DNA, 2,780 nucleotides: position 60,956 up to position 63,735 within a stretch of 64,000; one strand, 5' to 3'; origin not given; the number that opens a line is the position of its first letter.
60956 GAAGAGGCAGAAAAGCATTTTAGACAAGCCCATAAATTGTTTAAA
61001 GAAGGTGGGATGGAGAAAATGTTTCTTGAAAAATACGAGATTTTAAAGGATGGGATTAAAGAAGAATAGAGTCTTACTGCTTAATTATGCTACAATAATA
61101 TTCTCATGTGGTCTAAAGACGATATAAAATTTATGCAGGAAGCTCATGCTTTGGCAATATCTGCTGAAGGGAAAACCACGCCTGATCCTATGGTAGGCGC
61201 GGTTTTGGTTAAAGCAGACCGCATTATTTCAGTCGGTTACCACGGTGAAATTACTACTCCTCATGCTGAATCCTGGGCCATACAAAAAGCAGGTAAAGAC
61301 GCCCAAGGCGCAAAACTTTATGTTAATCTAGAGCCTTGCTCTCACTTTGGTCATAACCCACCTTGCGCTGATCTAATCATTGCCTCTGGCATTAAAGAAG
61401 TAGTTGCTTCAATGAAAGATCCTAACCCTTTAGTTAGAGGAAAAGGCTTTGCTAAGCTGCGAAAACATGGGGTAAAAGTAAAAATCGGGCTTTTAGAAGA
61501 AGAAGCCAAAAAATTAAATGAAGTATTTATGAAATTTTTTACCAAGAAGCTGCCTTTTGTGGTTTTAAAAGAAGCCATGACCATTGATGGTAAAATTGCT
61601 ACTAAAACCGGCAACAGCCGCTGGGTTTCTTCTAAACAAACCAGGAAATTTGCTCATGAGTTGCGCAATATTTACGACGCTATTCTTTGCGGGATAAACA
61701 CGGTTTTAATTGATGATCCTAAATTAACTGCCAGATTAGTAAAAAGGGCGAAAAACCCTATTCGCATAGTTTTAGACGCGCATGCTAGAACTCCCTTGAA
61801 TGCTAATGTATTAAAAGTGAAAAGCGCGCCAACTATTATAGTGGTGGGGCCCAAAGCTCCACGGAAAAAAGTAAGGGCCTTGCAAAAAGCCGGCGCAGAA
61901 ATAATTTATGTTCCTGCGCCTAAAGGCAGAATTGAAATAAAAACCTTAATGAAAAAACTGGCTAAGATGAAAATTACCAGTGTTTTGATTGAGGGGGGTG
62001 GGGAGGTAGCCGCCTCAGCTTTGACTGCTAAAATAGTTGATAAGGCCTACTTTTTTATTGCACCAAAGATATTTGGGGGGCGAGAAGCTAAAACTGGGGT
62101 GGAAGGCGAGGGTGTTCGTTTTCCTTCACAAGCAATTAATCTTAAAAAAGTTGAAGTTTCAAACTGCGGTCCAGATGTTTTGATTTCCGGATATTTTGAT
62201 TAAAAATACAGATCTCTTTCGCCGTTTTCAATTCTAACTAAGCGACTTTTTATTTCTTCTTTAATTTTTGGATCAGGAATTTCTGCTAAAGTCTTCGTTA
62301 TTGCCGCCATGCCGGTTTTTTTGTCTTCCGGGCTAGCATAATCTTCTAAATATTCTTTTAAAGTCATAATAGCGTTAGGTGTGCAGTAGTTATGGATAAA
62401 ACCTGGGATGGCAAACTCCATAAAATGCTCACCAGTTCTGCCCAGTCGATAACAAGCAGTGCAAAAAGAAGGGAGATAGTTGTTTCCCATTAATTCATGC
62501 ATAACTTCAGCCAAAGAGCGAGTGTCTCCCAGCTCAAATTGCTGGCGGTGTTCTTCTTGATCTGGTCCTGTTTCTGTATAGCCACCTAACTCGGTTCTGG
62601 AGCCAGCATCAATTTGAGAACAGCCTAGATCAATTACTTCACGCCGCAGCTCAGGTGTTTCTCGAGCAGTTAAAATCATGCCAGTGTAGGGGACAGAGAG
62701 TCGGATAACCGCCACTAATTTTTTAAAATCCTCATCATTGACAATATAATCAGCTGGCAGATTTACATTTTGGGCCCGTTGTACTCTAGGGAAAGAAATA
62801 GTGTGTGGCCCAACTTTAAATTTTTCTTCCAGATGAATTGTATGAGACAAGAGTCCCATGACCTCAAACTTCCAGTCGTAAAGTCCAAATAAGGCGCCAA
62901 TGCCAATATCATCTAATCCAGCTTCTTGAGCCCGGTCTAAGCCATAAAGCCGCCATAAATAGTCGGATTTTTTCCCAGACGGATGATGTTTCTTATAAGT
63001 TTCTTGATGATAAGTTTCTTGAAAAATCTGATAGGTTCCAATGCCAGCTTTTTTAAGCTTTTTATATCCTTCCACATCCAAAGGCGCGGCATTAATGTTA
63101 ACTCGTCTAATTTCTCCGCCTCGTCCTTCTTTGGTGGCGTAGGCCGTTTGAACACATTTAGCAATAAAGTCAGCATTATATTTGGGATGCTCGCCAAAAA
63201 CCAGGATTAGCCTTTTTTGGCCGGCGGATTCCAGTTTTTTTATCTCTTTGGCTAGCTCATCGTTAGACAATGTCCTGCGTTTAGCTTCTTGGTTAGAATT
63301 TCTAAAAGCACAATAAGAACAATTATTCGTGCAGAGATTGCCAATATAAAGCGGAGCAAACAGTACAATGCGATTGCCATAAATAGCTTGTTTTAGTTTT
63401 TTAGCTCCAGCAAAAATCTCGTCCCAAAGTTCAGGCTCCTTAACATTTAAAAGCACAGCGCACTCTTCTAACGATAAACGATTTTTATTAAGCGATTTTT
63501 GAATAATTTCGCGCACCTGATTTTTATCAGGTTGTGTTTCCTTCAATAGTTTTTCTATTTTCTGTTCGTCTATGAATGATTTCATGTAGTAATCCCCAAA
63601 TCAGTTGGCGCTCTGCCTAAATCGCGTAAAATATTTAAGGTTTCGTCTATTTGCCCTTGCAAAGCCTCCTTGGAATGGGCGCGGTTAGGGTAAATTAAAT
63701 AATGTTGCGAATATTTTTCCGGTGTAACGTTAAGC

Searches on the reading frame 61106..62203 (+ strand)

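Call 7: search_protein_families(library=pfam, proteins=[window:61106-62203:+], max_evalue=0.01)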
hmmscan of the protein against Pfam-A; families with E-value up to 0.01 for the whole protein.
window:61106-62203:+ (365 aa): 3 families
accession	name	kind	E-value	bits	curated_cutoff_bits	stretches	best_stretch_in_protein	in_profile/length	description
PF01872.23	RibD_C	-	1.4e-52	178.9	24.1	1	150-359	1-196/197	RibD C-terminal domain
PF00383.29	dCMP_cyt_deam_1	-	1.4e-20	73.6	25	1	4-102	2-101/102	Cytidine and deoxycytidylate deaminase zinc-binding region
PF14437.12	MafB19-deam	-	2.1e-12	47.6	27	1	6-146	3-139/142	MafB19-like deaminase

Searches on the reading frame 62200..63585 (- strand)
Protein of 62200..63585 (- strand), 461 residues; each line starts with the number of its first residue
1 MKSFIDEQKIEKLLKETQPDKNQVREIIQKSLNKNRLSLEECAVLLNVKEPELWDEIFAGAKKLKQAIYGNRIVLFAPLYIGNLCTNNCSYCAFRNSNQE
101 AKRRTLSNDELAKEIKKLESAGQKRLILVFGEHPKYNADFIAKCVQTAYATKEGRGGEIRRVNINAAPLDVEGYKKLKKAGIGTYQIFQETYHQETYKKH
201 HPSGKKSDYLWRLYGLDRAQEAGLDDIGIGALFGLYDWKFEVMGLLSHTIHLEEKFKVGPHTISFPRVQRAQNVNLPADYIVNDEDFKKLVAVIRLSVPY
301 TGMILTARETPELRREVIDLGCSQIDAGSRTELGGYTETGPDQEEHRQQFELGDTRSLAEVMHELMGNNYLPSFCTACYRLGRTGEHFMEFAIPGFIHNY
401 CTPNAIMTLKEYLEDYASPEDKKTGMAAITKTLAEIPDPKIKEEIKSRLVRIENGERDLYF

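Call 10: find_encoding_contigs(protein=window:62200-63585:-, flank=10000, max_places=6)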
Protein window:62200-63585:- (461 aa): 13 contigs read that carry it; 6 places shown.
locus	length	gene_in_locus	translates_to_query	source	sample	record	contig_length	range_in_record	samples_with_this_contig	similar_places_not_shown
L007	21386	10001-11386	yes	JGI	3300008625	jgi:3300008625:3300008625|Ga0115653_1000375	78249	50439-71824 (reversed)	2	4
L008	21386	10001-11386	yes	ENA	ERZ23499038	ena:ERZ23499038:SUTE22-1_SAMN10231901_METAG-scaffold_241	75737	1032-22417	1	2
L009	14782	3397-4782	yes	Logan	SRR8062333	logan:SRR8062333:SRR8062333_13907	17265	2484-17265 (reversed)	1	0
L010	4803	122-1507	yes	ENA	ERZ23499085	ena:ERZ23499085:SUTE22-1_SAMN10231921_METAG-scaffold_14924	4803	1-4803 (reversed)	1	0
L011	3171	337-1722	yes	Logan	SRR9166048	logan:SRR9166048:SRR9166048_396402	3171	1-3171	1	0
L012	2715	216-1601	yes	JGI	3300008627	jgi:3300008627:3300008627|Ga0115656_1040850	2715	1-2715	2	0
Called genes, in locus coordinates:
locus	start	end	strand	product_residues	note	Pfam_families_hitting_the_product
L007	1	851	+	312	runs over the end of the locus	PF02729:OTCace_N, PF00185:OTCace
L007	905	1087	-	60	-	PF12797:Fer4_2 (weak), PF00037:Fer4, PF12837:Fer4_6 (weak), PF13237:Fer4_10, PF14697:Fer4_21, PF12838:Fer4_7, PF13187:Fer4_9 (weak), PF13484:Fer4_16 (weak), +5 more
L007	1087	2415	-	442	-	PF07690:MFS_1, PF13347:MFS_2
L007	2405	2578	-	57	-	PF00037:Fer4 (weak), PF12797:Fer4_2 (weak), PF12837:Fer4_6, PF13459:Fer4_15 (weak), PF13370:Fer4_13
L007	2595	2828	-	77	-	PF13192:Thioredoxin_3, PF00462:Glutaredoxin, PF13417:GST_N_3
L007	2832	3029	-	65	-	PF08984:DUF1858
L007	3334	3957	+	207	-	PF06971:Put_DNA-bind_N, PF01408:GFO_IDH_MocA (faint), PF02629:CoA_binding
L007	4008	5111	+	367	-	PF12838:Fer4_7 (faint), PF00037:Fer4 (faint), PF12797:Fer4_2 (faint), PF13237:Fer4_10 (weak), PF17179:Fer4_22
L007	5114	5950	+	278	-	PF00970:FAD_binding_6, PF00175:NAD_binding_1, PF10418:DHODB_Fe-S_bind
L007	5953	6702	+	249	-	PF01058:Oxidored_q6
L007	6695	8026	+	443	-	PF27537:HoxH (weak), PF00374:NiFeSe_Hases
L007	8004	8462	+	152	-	PF01750:HycI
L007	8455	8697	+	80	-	PF01155:HypA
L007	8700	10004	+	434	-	PF01455:HupF_HypC, PF04055:Radical_SAM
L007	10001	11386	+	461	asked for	PF04055:Radical_SAM, PF06968:BATS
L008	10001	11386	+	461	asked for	PF04055:Radical_SAM, PF06968:BATS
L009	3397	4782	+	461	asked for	PF04055:Radical_SAM, PF06968:BATS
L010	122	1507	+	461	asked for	PF04055:Radical_SAM, PF06968:BATS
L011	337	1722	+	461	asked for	PF04055:Radical_SAM, PF06968:BATS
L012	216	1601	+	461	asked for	PF04055:Radical_SAM, PF06968:BATS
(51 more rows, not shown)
